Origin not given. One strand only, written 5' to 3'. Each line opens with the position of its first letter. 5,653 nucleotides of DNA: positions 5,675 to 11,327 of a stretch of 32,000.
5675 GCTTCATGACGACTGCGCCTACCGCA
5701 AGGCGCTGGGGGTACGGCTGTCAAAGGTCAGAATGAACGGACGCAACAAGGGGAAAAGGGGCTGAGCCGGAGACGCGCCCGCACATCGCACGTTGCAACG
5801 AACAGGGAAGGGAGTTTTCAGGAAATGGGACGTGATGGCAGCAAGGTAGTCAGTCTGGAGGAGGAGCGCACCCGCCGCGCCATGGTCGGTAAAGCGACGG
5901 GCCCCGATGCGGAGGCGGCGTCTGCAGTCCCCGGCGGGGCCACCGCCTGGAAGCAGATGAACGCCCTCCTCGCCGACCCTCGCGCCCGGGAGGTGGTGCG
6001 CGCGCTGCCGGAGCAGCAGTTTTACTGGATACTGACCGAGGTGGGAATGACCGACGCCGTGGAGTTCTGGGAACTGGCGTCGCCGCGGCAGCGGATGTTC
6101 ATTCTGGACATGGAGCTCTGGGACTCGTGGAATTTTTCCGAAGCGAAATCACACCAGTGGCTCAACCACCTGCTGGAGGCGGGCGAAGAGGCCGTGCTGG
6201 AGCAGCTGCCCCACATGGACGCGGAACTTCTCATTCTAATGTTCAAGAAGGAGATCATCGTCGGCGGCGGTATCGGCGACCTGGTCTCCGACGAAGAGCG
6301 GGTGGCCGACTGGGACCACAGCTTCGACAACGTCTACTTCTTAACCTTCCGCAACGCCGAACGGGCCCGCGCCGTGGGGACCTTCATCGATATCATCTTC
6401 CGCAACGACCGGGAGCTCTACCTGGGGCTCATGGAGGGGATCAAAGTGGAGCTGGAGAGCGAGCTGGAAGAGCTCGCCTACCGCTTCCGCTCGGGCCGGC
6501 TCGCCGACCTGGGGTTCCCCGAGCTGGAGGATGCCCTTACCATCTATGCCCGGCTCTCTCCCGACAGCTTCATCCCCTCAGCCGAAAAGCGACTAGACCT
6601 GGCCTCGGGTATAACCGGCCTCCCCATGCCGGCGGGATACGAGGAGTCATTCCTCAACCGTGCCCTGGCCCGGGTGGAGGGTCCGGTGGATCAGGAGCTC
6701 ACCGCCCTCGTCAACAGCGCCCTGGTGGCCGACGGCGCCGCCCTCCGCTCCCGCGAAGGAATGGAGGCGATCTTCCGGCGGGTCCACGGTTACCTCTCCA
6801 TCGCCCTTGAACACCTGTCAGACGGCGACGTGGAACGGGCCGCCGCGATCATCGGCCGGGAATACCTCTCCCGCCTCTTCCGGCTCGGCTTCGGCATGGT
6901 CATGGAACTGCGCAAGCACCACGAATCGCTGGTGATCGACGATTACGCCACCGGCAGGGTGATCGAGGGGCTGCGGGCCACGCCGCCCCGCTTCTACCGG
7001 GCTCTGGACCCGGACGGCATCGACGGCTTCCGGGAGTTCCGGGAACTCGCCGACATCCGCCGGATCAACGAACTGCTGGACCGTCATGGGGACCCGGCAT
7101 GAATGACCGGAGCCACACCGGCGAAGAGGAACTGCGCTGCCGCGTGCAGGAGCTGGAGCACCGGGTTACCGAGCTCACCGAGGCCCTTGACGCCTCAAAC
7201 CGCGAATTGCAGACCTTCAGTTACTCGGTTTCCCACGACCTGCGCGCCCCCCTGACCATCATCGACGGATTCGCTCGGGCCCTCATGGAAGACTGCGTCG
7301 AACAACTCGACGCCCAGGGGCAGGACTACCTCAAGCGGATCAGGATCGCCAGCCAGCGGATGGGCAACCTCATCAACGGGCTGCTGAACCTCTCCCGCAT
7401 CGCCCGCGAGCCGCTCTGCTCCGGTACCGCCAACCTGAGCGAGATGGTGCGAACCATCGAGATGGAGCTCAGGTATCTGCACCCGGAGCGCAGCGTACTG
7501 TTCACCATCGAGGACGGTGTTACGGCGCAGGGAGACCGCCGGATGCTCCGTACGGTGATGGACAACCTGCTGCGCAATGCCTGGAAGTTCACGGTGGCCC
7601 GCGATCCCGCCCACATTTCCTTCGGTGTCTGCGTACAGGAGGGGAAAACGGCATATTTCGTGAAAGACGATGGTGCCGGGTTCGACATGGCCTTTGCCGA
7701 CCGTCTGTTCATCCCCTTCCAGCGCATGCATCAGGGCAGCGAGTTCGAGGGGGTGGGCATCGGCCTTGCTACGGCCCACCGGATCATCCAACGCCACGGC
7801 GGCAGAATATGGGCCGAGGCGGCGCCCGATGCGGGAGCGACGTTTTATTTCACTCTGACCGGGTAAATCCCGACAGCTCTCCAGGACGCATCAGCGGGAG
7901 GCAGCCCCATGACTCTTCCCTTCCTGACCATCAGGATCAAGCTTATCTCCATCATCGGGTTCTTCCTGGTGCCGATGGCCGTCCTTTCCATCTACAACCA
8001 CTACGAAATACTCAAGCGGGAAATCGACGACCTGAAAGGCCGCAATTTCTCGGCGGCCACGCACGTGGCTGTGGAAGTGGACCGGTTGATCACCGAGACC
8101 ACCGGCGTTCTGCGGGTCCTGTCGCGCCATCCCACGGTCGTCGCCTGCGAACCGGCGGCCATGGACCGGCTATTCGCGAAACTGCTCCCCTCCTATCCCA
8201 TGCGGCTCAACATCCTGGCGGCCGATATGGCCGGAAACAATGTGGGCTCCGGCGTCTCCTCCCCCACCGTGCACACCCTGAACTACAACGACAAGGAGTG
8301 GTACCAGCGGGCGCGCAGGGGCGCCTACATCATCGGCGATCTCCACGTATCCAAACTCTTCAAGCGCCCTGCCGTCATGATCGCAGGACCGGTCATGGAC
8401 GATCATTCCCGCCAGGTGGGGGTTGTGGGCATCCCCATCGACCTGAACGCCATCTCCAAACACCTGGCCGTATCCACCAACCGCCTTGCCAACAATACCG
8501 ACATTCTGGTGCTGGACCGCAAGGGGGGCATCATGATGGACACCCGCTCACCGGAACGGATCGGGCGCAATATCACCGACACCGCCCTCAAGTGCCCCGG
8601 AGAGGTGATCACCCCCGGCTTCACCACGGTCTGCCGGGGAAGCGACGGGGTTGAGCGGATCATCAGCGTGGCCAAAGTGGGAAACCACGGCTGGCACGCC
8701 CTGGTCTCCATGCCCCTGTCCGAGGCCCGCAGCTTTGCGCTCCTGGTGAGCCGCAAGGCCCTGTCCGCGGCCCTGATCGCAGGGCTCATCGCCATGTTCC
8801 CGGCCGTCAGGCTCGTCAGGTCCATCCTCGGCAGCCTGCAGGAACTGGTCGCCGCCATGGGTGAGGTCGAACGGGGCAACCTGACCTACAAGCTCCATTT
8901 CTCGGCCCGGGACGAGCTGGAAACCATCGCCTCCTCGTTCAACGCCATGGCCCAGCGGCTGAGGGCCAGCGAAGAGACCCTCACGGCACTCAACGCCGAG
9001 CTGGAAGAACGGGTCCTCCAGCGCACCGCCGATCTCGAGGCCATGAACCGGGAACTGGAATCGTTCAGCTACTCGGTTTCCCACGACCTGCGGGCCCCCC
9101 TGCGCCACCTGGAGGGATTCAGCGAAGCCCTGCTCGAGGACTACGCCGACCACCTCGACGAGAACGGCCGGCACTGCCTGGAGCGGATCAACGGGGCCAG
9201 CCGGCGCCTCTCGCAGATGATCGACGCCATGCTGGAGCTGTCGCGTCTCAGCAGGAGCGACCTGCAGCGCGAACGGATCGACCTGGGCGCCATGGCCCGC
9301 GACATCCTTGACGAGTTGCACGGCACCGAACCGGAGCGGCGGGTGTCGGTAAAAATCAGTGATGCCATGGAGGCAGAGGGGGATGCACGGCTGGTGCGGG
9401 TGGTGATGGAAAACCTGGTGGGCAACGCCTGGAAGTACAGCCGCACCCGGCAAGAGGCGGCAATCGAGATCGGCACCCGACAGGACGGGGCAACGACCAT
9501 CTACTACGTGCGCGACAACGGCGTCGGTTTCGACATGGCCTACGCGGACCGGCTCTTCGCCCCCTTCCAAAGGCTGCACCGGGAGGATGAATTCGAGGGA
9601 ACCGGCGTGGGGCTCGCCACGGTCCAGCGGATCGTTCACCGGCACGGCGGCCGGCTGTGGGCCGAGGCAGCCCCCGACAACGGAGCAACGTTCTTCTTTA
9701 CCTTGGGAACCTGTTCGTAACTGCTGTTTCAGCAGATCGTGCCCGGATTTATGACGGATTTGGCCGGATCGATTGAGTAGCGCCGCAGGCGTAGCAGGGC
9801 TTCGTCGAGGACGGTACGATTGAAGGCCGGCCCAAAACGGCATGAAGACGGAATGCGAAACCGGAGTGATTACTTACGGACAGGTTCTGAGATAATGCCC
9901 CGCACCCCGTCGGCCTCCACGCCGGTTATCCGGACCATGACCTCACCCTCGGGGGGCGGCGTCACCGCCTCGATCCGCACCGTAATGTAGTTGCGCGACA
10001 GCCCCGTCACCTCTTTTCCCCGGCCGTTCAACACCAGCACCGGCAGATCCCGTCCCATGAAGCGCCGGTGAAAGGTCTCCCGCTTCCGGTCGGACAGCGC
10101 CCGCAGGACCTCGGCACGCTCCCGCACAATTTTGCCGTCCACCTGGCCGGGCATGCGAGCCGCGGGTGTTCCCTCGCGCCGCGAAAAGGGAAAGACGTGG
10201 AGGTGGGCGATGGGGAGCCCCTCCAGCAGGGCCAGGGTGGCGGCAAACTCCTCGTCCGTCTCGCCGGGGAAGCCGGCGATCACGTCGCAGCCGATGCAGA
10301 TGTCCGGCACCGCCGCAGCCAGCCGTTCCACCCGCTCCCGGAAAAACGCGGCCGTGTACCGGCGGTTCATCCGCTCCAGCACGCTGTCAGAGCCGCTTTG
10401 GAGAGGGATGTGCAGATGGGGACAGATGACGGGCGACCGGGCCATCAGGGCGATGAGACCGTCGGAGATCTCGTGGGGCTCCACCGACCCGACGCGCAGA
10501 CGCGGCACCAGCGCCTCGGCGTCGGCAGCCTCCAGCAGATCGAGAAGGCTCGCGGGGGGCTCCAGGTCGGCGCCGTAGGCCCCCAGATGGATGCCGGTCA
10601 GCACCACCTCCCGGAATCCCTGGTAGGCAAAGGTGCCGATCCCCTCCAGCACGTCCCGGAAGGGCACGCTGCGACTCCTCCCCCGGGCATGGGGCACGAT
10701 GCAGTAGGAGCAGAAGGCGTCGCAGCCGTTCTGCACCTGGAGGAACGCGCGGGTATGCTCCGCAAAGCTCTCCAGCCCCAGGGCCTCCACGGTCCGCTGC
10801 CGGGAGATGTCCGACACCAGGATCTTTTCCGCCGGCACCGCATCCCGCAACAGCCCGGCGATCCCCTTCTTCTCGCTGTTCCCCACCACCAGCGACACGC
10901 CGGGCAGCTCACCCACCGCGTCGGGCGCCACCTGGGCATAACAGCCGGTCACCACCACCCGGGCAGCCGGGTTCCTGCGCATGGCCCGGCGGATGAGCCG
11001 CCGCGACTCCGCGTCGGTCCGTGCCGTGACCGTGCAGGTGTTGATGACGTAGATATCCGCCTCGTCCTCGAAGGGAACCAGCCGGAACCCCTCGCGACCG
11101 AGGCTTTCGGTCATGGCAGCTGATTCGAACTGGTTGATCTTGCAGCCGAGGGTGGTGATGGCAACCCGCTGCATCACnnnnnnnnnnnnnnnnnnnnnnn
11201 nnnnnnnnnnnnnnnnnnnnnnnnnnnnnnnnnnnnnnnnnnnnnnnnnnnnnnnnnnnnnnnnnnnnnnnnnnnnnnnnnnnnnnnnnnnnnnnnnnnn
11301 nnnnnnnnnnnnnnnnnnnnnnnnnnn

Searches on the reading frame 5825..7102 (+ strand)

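Call 10: search_protein_families(library=pfam, proteins=[window:5825-7102:+], max_evalue=0.001)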
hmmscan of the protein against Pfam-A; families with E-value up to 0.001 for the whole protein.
window:5825-7102:+ (425 aa): 1 family
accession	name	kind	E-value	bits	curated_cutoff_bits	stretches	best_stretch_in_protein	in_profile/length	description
PF19676.4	DUF6178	-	5.4e-98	329.3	25.5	1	39-420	19-426/561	Family of unknown function (DUF6178)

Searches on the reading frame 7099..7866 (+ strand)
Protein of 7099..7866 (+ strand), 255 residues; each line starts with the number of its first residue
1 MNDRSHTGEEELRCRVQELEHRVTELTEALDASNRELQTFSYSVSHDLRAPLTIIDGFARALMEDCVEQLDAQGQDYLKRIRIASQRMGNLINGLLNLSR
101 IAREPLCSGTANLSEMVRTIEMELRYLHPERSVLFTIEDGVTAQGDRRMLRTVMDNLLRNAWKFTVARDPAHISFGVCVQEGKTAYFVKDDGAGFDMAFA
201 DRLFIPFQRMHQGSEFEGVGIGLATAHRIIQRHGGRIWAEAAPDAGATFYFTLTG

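Call 10: search_protein_families(library=pfam, proteins=[window:7099-7866:+], max_evalue=0.001)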
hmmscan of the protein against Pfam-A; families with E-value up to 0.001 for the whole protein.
window:7099-7866:+ (255 aa): 2 families
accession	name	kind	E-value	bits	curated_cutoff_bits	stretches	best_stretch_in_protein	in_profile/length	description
PF02518.31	HATPase_c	-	6e-19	69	26.4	1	145-253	1-107/111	Histidine kinase-, DNA gyrase B-, and HSP90-like ATPase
PF00512.31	HisKA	-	1.8e-15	57.2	26.9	1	37-102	2-64/66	His Kinase A (phospho-acceptor) domain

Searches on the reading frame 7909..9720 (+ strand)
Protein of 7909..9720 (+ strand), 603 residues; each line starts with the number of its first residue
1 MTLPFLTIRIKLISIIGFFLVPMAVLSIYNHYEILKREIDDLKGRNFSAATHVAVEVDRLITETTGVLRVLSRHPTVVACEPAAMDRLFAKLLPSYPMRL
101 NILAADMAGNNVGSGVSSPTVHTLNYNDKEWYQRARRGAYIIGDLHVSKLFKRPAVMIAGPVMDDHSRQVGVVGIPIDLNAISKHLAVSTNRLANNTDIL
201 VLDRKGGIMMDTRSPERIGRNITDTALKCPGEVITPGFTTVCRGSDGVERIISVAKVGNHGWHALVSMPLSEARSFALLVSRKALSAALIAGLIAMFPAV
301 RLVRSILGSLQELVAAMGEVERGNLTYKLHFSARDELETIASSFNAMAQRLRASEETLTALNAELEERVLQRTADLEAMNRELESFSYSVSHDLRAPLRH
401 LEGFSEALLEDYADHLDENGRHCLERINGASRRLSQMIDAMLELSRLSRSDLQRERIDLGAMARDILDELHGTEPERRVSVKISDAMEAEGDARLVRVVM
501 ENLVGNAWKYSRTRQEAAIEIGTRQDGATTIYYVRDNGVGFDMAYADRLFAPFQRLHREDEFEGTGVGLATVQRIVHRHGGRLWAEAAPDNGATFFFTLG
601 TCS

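Call 10: search_protein_families(library=pfam, proteins=[window:7909-9720:+], max_evalue=0.001)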
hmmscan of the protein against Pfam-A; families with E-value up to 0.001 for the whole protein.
window:7909-9720:+ (603 aa): 4 families
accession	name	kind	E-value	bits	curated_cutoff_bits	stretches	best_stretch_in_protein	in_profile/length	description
PF02518.31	HATPase_c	-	1.9e-21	77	26.4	1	491-599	1-107/111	Histidine kinase-, DNA gyrase B-, and HSP90-like ATPase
PF02743.24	dCache_1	-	2.8e-13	50.4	45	1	51-264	16-237/240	Cache domain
PF00672.30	HAMP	-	3.6e-13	50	25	1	302-353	2-53/53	HAMP domain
PF00512.31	HisKA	-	5.9e-12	45.9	26.9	1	384-448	3-64/66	His Kinase A (phospho-acceptor) domain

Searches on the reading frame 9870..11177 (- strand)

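Call 10: search_protein_families(library=pfam, proteins=[window:9870-11177:-], max_evalue=0.001)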
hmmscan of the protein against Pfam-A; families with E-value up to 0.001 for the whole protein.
window:9870-11177:- (435 aa): 2 families
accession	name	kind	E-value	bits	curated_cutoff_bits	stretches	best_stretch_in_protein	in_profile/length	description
PF00919.26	UPF0004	-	2.3e-26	92.1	27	1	4-99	1-98/98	Uncharacterized protein family UPF0004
PF04055.27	Radical_SAM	-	1.6e-21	77.6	29.5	1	147-318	2-166/166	Radical SAM superfamily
